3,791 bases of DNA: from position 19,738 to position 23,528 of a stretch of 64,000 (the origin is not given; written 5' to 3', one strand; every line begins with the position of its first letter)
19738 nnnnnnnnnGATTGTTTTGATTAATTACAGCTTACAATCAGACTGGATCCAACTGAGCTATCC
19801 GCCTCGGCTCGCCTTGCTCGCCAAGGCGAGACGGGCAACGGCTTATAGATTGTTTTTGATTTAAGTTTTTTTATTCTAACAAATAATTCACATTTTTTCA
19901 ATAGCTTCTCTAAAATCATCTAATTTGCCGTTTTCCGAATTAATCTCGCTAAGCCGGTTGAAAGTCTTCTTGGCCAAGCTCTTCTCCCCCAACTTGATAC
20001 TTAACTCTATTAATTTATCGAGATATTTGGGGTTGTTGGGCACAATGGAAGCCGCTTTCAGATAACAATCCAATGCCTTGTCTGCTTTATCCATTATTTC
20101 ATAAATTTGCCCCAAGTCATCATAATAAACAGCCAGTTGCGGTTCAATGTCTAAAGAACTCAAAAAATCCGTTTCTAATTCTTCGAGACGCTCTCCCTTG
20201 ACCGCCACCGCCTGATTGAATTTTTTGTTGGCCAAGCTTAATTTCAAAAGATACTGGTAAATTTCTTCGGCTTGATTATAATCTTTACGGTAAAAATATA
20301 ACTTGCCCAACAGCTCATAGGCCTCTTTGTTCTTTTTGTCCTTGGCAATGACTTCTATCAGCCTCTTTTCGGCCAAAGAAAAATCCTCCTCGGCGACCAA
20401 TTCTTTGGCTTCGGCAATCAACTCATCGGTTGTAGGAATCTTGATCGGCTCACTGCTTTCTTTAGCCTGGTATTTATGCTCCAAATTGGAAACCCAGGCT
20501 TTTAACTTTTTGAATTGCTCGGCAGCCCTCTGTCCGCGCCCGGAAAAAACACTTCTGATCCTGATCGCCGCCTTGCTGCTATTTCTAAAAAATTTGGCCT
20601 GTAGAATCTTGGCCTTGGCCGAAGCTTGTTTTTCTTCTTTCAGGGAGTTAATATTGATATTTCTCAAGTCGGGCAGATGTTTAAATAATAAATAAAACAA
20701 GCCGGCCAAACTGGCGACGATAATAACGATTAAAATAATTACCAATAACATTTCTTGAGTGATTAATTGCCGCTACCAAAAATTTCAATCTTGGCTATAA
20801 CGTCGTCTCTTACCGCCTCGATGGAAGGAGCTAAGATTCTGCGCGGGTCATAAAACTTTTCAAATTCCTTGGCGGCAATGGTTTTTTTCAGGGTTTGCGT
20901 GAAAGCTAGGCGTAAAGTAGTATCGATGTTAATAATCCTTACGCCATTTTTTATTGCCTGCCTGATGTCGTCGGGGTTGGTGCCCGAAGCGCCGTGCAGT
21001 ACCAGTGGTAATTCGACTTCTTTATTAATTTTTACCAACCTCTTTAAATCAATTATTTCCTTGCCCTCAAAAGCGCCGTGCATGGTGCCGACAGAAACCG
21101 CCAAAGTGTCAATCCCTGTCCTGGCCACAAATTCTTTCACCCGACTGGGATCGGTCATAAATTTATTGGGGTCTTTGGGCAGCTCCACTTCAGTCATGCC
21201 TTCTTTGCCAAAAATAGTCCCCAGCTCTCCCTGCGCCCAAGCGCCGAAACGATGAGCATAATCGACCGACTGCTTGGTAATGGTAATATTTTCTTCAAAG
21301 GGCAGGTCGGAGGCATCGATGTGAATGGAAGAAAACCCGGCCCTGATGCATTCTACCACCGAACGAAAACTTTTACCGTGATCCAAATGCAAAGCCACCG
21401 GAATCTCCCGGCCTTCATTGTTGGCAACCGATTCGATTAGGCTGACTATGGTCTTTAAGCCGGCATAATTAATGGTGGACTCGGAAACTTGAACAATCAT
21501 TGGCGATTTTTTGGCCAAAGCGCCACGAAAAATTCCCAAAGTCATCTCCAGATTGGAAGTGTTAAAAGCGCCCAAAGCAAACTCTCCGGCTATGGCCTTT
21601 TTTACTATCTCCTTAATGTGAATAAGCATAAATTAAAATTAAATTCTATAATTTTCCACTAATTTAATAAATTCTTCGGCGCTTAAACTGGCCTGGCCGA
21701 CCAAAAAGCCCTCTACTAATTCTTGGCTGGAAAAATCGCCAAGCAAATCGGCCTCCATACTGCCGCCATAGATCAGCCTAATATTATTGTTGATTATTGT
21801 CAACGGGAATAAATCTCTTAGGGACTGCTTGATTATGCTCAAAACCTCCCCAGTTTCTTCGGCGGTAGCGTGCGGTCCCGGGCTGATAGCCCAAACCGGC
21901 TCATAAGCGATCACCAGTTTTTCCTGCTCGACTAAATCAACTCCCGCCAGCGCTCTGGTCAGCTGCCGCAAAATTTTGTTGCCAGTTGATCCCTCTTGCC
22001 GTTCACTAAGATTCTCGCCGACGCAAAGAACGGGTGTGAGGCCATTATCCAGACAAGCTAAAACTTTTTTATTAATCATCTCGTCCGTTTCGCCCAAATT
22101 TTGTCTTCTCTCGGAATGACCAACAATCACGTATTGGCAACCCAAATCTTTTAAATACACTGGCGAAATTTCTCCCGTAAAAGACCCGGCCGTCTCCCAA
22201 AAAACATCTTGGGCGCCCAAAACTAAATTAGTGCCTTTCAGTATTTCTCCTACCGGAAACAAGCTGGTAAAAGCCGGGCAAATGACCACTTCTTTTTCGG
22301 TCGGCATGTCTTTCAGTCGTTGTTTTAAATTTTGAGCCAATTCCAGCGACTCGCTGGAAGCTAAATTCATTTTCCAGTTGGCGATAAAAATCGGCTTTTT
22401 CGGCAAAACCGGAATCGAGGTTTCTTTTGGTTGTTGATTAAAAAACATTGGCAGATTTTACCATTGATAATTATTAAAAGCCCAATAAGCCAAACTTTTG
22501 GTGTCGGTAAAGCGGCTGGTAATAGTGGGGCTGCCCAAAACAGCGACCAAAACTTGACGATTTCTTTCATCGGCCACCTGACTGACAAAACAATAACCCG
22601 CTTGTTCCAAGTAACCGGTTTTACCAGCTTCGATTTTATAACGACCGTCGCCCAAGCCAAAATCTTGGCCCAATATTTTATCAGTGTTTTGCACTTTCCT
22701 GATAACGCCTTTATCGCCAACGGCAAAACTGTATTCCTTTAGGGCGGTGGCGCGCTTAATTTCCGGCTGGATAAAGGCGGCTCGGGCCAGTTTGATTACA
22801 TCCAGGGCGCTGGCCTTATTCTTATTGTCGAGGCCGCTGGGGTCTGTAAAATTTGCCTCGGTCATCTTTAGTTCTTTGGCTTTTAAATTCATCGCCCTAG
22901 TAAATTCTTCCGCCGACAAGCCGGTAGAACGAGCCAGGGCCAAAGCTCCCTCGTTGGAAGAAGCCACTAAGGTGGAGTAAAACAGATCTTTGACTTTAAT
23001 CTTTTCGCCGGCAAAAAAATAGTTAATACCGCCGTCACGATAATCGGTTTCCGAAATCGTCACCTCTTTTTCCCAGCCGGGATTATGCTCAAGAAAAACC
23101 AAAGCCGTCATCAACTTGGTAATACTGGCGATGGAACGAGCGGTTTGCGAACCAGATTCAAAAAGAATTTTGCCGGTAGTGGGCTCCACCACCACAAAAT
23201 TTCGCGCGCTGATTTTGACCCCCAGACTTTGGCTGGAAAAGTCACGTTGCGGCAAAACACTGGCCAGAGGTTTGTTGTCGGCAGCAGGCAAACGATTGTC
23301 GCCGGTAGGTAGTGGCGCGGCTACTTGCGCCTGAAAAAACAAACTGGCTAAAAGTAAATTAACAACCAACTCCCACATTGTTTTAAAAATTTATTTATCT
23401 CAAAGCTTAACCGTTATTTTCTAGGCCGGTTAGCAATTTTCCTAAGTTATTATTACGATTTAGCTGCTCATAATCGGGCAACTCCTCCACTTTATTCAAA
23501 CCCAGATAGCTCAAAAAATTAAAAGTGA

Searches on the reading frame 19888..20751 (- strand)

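Call 31: search_protein_families(library=pfam, proteins=[window:19888-20751:-], max_evalue=0.001)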
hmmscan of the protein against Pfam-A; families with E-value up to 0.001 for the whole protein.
window:19888-20751:- (287 aa): 10 families
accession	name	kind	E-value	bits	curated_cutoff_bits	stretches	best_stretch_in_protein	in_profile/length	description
PF23914.1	TPR_CcmH_CycH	-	1.1e-08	35.5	42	1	94-175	77-154/158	Cytochrome c-type biogenesis protein H TPR domain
PF13424.12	TPR_12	-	1.2e-07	32.3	30.1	0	204-236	42-74/77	Tetratricopeptide repeat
PF07719.23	TPR_2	-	3e-07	30.5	27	1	209-240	3-34/34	Tetratricopeptide repeat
PF13181.12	TPR_8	-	3.1e-07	30.5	25.7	0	209-239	3-33/34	Tetratricopeptide repeat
PF14559.12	TPR_19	-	3.2e-07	31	25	1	118-166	1-49/68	Tetratricopeptide repeat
PF13431.12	TPR_17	-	1.5e-06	28.5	24.4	0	133-163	4-34/34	Tetratricopeptide repeat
PF13428.12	TPR_14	-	3.8e-06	27.5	23.5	0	210-250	4-44/44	Tetratricopeptide repeat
PF00515.34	TPR_1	-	6.3e-06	26.2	27.8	0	213-240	7-34/34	Tetratricopeptide repeat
PF13432.12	TPR_16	-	5.1e-05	24.1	32.7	1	113-170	2-59/65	Tetratricopeptide repeat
PF13414.12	TPR_11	-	0.00089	19.3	26.8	0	219-243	6-30/42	TPR repeat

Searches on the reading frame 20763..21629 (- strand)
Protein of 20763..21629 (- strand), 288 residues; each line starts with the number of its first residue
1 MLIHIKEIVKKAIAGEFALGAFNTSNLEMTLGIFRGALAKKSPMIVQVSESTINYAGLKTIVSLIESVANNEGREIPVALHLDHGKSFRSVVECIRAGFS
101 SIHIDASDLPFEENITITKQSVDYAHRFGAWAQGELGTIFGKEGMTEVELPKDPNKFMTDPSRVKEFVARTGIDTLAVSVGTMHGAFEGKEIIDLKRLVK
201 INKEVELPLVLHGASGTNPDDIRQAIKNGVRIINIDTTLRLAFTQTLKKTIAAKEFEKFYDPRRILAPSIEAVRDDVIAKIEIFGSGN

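Call 31: search_protein_families(library=pfam, proteins=[window:20763-21629:-], max_evalue=0.001)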
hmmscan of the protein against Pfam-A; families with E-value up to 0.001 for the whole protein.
window:20763-21629:- (288 aa): 1 family
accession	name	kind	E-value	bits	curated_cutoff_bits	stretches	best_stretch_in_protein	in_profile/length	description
PF01116.26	F_bP_aldolase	-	4.2e-88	295.9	25.5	1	5-287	3-275/277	Fructose-bisphosphate aldolase class-II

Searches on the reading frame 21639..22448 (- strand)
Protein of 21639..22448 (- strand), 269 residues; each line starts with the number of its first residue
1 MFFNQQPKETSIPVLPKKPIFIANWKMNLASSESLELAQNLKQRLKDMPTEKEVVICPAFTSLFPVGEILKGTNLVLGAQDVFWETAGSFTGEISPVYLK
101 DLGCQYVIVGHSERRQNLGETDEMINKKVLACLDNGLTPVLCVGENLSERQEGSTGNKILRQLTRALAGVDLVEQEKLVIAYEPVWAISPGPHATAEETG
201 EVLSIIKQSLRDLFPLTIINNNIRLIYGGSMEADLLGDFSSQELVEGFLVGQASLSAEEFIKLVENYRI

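Call 31: search_protein_families(library=pfam, proteins=[window:21639-22448:-], max_evalue=0.001)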
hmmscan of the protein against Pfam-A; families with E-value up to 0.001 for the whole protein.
window:21639-22448:- (269 aa): 1 family
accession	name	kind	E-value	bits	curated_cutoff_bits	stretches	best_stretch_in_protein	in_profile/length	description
PF00121.24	TIM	-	8.7e-78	261.6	20.1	1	19-266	1-244/245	Triosephosphate isomerase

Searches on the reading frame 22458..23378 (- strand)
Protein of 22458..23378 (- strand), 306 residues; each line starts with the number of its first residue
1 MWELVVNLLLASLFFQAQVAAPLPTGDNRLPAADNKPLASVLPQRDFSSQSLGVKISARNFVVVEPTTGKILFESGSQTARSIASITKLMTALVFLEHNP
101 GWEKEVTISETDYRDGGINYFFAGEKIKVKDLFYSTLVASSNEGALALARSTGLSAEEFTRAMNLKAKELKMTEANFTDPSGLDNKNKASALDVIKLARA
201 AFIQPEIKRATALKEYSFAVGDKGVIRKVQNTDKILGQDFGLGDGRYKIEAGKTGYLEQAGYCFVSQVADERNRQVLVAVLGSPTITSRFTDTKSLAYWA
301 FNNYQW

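Call 31: search_protein_families(library=pfam, proteins=[window:22458-23378:-], max_evalue=0.001)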
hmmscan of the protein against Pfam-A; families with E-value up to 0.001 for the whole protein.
window:22458-23378:- (306 aa): 2 families
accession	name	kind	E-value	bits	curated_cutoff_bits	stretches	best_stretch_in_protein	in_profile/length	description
PF00768.25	Peptidase_S11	-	1.8e-43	149.1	27.6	1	55-284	9-238/239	D-alanyl-D-alanine carboxypeptidase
PF13354.11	Beta-lactamase2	-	1.3e-05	25.1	22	1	61-199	2-144/214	Beta-lactamase enzyme family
